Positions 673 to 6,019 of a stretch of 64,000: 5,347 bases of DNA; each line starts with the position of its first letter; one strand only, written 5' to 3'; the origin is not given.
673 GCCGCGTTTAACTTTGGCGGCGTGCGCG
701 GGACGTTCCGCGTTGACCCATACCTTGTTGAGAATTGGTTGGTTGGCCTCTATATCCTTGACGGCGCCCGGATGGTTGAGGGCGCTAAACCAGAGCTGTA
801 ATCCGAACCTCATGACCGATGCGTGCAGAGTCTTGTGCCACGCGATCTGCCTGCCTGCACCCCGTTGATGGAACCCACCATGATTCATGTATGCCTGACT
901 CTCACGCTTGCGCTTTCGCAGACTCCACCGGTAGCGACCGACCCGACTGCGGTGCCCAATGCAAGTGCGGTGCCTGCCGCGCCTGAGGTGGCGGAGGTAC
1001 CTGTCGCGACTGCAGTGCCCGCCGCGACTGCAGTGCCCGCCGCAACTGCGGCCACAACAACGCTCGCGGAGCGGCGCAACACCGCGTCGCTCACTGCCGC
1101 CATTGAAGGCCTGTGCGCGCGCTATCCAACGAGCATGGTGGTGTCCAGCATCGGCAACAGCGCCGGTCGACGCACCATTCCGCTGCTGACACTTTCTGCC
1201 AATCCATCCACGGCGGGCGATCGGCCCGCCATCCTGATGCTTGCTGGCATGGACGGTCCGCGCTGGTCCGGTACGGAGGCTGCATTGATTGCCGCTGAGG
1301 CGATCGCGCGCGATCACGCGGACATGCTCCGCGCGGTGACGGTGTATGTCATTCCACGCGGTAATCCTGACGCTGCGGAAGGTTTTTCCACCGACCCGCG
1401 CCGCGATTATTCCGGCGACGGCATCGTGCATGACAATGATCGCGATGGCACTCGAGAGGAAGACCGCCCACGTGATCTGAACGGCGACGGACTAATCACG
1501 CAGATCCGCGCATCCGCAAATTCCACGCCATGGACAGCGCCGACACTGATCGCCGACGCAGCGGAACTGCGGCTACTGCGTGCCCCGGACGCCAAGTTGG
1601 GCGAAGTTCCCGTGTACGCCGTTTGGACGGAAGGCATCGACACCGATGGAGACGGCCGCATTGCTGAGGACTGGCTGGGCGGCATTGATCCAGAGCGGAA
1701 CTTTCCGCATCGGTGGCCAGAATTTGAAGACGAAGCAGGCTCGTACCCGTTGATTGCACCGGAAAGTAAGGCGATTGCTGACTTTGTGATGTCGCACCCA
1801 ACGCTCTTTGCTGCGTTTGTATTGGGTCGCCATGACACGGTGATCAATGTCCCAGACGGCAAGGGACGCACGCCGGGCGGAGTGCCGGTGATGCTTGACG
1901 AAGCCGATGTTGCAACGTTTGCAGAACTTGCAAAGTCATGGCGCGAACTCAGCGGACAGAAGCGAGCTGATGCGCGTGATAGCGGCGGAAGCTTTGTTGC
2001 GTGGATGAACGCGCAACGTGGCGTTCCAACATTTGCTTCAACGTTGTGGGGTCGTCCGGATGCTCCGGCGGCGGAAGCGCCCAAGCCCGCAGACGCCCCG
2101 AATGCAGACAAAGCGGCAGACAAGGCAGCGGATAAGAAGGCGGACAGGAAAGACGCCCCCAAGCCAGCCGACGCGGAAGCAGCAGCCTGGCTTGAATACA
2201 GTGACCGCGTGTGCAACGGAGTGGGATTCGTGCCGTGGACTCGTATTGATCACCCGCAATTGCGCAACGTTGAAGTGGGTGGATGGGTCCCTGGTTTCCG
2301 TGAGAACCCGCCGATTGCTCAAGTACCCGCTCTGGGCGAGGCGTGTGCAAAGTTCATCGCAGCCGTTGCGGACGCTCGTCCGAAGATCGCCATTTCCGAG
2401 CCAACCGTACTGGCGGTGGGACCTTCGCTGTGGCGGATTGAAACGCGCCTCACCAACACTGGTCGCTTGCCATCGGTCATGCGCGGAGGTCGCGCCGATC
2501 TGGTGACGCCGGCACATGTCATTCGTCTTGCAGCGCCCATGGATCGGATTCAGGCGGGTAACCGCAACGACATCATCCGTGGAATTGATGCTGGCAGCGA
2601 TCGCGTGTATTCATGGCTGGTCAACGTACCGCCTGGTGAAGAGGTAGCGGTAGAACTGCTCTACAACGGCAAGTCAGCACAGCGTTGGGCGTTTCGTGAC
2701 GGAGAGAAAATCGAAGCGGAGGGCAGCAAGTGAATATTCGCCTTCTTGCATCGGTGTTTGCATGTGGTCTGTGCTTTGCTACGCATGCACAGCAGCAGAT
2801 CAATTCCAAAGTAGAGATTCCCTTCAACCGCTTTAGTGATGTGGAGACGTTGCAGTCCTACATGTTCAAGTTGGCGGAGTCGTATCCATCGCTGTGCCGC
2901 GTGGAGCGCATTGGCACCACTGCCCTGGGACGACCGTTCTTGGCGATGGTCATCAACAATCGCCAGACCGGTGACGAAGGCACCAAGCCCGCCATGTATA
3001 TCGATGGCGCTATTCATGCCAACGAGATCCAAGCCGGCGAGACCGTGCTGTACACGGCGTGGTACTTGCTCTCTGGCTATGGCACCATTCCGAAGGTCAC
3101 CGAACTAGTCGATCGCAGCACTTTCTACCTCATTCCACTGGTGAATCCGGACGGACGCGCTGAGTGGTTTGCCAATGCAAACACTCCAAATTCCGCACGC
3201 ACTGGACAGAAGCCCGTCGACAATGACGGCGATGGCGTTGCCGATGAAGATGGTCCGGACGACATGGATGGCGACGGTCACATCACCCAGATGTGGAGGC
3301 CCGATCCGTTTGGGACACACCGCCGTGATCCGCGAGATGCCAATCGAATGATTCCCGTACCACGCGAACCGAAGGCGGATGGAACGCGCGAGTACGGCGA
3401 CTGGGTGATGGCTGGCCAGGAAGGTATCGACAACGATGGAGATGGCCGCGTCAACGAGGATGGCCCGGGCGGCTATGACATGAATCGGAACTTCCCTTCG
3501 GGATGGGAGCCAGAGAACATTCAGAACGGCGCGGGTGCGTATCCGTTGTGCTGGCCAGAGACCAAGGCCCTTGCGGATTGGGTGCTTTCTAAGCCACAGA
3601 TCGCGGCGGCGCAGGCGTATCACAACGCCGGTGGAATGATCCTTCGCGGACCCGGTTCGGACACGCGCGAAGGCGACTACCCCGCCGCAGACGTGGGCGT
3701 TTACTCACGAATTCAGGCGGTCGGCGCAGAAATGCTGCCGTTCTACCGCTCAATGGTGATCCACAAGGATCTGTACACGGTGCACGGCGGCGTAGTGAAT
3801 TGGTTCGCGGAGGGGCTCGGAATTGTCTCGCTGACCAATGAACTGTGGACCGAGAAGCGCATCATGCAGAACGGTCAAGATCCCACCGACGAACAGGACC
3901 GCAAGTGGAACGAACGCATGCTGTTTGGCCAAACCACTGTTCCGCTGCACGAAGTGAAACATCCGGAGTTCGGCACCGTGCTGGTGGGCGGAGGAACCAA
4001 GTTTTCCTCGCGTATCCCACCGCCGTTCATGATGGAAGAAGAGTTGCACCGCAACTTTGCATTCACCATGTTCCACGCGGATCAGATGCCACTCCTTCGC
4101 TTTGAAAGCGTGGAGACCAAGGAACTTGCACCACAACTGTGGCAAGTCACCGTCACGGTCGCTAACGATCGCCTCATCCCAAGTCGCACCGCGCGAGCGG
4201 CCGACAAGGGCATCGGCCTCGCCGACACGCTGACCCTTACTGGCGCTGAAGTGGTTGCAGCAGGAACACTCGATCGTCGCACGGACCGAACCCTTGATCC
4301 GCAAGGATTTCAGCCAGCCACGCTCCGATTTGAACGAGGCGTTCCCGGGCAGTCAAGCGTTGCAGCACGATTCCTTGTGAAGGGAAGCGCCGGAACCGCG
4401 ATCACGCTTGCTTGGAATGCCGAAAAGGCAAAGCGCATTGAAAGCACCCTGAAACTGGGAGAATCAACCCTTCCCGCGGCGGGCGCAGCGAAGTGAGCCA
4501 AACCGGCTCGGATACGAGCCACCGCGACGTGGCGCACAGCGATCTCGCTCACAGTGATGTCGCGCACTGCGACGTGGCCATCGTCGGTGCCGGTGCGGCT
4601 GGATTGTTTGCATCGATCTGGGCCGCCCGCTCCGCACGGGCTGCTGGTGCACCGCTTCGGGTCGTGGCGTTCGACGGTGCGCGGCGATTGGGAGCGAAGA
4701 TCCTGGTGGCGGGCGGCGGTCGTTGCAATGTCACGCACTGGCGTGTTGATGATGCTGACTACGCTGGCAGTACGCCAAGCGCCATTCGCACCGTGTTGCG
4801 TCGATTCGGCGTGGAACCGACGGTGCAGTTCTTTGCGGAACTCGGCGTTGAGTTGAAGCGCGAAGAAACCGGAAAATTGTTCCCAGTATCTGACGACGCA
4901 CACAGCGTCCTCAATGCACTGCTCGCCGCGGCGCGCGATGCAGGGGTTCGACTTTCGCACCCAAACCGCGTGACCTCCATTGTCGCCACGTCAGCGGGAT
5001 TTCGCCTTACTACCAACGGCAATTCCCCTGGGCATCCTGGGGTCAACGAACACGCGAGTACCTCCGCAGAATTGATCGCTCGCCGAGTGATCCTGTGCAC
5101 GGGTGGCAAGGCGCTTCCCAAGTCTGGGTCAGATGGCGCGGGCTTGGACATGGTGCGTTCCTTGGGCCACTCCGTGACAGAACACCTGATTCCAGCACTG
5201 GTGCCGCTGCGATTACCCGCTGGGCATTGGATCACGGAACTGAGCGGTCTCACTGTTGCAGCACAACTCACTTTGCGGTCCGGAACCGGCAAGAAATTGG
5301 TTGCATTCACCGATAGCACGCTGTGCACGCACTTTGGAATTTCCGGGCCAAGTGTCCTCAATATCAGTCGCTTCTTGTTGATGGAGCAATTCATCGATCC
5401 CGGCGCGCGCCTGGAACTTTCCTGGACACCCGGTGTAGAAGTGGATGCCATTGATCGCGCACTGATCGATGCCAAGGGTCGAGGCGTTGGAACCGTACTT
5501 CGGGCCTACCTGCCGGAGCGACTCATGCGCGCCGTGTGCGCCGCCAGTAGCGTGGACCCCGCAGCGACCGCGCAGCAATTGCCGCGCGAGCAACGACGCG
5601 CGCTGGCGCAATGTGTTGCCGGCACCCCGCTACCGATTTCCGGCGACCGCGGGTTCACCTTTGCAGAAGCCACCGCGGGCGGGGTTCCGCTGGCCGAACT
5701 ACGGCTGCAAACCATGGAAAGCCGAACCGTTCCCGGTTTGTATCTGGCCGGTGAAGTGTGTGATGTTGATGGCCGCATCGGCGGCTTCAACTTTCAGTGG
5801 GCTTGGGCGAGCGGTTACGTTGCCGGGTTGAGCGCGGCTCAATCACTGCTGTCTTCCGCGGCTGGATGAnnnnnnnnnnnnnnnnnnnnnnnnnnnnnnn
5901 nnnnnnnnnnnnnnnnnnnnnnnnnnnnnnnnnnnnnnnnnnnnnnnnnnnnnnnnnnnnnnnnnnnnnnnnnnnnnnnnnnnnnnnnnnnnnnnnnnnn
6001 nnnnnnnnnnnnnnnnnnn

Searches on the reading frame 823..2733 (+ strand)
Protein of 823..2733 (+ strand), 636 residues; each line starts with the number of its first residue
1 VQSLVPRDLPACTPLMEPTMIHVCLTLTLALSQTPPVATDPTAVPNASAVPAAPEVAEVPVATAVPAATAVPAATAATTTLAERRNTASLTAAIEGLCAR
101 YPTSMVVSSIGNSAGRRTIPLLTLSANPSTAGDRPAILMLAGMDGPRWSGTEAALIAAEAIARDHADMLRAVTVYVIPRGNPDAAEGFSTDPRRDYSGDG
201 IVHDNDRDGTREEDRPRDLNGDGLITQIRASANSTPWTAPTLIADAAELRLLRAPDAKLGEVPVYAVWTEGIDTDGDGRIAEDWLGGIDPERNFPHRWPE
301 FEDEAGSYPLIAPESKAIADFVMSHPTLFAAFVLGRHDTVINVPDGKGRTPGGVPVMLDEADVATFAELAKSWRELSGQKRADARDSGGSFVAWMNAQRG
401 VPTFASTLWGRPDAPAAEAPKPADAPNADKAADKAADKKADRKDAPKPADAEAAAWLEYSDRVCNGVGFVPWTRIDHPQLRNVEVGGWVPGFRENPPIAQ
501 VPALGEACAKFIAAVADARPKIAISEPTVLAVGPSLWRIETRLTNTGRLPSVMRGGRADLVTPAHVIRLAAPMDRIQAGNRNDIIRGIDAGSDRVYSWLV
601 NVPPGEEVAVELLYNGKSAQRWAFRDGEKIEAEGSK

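Call 58: search_protein_families(library=pfam, proteins=[window:823-2733:+], max_evalue=0.0001)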
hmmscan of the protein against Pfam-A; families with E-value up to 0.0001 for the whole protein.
window:823-2733:+ (636 aa): 1 family
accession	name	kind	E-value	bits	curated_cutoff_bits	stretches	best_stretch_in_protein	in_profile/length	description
PF00246.29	Peptidase_M14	-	6.1e-16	59.3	21.6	1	92-401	3-253/286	Zinc carboxypeptidase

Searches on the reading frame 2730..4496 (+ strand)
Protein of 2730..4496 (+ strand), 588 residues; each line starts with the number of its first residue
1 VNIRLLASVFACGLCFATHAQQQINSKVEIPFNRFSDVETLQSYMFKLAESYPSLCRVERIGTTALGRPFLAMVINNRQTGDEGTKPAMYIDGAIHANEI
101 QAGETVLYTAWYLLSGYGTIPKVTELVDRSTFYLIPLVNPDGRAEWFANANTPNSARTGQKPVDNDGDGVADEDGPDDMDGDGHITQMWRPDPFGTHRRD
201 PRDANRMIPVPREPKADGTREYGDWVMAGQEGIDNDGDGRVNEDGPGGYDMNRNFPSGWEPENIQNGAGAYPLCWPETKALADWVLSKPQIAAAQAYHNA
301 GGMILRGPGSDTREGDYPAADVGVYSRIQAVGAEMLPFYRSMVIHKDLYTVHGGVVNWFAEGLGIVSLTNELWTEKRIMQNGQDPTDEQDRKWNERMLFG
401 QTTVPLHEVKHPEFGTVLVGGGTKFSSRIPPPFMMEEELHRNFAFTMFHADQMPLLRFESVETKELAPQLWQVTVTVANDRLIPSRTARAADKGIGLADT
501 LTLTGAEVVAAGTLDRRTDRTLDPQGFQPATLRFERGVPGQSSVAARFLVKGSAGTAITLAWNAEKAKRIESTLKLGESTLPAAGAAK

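Call 58: search_protein_families(library=pfam, proteins=[window:2730-4496:+], max_evalue=0.0001)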
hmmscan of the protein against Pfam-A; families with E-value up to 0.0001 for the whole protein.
window:2730-4496:+ (588 aa): 1 family
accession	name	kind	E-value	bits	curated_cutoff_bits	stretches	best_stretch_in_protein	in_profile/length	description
PF00246.29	Peptidase_M14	-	5.6e-42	144.8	21.6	2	42-144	2-104/286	Zinc carboxypeptidase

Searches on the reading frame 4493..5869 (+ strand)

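Call 58: search_protein_families(library=pfam, proteins=[window:4493-5869:+], max_evalue=0.0001)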
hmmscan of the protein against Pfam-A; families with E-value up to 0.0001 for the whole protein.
window:4493-5869:+ (458 aa): 3 families
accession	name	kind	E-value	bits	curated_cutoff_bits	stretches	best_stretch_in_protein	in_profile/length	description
PF03486.20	HI0933_like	-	1.2e-66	225.1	50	1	27-445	2-242/244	HI0933-like protein Rossmann domain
PF22780.1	HI0933_like_1st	-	6.1e-22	78.6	27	1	234-392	2-164/165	HI0933-like protein barrel and H2TH domain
PF01266.30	DAO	-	9.8e-05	22.5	27.9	0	135-210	147-208/353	FAD dependent oxidoreductase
